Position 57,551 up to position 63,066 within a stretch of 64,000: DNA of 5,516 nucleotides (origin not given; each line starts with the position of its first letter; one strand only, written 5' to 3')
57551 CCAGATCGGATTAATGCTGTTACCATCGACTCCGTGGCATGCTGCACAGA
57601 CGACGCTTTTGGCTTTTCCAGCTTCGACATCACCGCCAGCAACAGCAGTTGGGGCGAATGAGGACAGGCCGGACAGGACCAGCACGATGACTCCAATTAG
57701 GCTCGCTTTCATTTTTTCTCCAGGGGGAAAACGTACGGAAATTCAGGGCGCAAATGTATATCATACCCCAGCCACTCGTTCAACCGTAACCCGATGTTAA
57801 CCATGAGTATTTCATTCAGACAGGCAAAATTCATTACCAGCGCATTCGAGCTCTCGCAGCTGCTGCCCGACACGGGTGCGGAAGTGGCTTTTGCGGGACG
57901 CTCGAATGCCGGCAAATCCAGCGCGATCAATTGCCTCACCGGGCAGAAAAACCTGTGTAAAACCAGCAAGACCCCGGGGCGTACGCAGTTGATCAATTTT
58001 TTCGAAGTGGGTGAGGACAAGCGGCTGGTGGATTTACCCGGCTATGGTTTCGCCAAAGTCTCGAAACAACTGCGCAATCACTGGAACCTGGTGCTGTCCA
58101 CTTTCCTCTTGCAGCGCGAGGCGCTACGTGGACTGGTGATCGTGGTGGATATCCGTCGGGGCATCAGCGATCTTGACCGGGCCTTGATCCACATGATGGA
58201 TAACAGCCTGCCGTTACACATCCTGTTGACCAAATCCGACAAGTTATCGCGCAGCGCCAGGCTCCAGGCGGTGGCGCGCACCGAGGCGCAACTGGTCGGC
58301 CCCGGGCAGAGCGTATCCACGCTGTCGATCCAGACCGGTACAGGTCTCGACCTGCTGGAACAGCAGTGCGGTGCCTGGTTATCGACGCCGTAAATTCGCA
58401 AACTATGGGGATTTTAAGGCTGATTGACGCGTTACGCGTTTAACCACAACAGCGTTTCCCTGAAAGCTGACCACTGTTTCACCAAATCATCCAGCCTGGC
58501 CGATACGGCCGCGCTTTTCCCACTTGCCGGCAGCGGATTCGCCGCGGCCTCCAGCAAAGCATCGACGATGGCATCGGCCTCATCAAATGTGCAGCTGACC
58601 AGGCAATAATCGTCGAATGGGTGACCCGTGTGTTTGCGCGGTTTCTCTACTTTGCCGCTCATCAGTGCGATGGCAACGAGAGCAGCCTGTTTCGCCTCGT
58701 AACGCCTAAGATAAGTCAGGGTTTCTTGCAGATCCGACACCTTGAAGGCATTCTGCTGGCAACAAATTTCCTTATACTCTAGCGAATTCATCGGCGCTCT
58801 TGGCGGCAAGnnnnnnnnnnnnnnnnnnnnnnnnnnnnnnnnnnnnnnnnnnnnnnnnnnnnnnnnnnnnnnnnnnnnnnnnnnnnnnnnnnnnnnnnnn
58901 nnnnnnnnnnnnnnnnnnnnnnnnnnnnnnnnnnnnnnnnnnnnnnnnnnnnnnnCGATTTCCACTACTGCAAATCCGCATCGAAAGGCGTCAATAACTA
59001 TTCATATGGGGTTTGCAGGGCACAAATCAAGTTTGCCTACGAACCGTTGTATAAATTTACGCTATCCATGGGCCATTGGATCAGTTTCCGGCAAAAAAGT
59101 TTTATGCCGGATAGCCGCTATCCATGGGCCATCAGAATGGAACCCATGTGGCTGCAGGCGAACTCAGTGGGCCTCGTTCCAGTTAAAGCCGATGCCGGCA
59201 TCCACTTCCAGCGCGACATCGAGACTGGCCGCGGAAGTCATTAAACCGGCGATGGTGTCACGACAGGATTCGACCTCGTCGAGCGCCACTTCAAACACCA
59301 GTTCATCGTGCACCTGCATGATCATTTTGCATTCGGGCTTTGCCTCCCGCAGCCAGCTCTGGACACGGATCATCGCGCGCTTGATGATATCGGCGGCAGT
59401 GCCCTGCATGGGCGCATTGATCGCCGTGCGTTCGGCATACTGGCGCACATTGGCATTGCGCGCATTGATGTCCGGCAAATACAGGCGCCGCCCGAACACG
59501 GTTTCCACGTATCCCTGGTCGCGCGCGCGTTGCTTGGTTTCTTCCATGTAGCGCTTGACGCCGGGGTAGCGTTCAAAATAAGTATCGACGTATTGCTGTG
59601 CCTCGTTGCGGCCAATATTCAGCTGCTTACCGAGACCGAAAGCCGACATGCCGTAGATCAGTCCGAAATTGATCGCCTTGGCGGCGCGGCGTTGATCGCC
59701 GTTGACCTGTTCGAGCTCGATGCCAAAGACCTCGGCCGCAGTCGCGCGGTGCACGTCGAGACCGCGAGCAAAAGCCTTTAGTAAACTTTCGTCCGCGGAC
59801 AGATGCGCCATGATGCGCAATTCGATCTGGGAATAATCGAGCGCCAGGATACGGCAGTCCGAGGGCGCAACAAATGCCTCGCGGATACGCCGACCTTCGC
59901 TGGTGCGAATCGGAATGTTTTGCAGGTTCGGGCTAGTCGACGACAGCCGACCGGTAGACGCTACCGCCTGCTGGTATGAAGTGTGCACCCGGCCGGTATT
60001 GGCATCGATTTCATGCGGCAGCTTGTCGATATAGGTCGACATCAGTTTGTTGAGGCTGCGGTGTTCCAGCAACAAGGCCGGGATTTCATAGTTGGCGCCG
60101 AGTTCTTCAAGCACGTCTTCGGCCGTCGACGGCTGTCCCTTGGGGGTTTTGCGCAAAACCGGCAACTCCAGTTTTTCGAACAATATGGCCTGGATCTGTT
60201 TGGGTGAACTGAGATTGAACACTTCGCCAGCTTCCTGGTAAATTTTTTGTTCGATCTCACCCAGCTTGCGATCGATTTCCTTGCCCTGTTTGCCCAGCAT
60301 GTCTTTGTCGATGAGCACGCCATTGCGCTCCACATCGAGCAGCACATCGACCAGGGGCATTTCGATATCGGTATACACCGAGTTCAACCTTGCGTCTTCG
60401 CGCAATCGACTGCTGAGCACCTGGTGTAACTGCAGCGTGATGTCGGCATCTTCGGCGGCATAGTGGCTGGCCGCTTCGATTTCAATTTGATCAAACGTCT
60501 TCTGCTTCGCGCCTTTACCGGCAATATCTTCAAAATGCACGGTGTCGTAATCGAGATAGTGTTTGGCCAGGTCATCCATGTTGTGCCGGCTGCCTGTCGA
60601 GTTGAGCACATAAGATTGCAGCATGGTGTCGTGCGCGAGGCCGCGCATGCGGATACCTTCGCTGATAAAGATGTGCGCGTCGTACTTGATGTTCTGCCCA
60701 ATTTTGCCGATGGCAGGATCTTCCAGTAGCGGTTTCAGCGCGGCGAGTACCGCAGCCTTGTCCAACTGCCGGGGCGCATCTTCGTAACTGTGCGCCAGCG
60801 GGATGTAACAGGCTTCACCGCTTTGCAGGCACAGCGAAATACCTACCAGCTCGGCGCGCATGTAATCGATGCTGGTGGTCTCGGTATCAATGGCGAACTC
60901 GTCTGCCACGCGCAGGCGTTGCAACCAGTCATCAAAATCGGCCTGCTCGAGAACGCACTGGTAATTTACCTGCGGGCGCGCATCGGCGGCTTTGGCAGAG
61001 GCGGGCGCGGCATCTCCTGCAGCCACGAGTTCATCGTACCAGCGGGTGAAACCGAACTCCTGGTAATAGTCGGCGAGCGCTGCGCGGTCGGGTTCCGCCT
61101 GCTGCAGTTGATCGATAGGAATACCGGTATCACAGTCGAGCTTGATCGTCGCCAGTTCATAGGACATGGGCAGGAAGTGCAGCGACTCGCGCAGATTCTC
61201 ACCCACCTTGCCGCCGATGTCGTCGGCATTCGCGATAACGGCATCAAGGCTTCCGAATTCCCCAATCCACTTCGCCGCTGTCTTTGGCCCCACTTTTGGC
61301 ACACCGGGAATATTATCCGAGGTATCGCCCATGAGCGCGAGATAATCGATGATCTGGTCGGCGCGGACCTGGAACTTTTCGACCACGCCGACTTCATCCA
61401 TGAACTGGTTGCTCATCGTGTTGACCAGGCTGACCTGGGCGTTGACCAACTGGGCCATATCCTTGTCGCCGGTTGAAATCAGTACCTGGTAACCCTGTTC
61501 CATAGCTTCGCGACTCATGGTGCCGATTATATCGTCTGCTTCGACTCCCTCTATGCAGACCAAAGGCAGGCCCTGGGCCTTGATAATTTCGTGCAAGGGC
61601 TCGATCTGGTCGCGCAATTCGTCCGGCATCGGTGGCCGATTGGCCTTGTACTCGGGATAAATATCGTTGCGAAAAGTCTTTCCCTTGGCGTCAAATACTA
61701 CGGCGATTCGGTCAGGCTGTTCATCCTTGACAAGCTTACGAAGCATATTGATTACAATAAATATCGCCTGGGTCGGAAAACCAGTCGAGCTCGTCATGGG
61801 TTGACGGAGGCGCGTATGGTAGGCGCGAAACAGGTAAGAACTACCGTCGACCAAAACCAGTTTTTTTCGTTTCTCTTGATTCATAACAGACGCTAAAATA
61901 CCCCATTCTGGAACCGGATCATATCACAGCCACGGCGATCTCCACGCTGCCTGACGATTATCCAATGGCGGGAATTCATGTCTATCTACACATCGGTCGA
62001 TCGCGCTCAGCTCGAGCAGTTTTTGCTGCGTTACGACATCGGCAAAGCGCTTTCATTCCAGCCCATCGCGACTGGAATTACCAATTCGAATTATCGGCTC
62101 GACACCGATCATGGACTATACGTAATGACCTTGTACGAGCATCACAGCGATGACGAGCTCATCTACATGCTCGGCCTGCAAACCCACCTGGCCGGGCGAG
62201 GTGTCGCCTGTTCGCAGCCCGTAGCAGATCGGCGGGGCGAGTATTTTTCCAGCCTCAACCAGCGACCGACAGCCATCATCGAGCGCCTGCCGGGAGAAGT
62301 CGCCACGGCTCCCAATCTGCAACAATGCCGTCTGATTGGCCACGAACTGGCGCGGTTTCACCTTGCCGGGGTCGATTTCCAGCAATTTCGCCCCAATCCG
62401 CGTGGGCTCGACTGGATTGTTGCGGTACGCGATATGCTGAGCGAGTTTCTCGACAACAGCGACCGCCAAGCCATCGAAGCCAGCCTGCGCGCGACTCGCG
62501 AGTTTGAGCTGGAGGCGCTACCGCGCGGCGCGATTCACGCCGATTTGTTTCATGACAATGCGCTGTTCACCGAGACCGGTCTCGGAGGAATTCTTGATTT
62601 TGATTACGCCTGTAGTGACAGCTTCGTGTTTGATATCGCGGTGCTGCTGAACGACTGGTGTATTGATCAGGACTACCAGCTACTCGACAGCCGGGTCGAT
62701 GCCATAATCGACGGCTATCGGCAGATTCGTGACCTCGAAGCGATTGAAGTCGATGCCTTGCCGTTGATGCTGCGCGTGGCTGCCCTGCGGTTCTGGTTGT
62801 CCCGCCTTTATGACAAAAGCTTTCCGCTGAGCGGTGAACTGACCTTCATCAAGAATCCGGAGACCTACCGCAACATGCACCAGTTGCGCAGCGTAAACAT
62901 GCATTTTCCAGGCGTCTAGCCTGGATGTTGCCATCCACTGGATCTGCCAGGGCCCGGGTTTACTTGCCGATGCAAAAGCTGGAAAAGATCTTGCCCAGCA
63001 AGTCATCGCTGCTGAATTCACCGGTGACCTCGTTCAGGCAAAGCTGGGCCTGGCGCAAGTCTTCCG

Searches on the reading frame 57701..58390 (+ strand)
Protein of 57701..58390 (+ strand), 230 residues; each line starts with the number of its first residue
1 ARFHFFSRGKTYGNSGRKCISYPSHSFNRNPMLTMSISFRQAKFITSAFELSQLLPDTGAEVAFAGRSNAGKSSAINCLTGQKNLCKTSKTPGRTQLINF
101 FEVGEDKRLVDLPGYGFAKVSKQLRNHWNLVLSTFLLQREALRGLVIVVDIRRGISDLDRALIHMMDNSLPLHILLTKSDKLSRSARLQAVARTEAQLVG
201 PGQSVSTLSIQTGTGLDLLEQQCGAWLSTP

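Call 20: search_protein_families(library=pfam, proteins=[window:57701-58390:+], max_evalue=0.001)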
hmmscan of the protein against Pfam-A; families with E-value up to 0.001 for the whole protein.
window:57701-58390:+ (230 aa): 3 families
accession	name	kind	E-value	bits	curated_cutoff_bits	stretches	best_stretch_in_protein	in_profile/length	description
PF01926.29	MMR_HSR1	-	4.8e-18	65.8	21.9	1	61-178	1-113/113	50S ribosome-binding GTPase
PF03193.22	RsgA_GTPase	-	1.2e-09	38.6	30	1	156-222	40-103/174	RsgA GTPase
PF02421.24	FeoB_N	-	4.7e-06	26.7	27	1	61-198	2-134/156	Ferrous iron transport protein B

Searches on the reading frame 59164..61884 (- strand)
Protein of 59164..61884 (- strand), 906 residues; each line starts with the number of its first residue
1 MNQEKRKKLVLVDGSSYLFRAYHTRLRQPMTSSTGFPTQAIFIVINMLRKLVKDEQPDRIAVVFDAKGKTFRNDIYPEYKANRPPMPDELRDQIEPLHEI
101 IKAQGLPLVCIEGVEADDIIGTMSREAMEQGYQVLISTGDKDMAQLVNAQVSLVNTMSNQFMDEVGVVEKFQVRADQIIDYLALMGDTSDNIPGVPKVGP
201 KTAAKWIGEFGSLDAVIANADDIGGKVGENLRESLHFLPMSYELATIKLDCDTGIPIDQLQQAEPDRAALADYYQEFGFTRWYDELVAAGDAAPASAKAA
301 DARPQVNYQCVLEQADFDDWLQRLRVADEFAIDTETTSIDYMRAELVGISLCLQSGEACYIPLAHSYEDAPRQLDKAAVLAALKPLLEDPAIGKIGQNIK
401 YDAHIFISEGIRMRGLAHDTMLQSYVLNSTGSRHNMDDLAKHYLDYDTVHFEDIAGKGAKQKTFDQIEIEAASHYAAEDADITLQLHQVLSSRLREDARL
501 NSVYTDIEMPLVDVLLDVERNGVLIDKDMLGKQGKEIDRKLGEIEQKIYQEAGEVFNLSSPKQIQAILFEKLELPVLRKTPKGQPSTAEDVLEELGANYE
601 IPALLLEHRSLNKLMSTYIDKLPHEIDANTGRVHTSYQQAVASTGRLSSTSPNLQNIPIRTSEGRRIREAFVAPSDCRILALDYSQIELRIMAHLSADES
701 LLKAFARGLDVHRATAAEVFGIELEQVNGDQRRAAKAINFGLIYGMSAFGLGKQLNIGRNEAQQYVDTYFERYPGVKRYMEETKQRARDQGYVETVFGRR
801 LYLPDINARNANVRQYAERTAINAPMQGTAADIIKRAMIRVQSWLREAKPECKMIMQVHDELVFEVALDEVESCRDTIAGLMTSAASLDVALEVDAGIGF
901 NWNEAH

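Call 6: find_encoding_contigs(protein=window:59164-61884:-, flank=10000, max_places=6)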
Protein window:59164-61884:- (906 aa): no gene with exactly this product is on record in the collection.

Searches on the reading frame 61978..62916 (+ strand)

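Call 20: search_protein_families(library=pfam, proteins=[window:61978-62916:+], max_evalue=0.001)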
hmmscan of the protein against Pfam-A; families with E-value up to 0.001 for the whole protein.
window:61978-62916:+ (313 aa): 1 family
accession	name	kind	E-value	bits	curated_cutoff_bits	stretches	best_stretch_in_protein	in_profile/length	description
PF01636.29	APH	-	8.2e-35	121.1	23.2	1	27-252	2-238/239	Phosphotransferase enzyme family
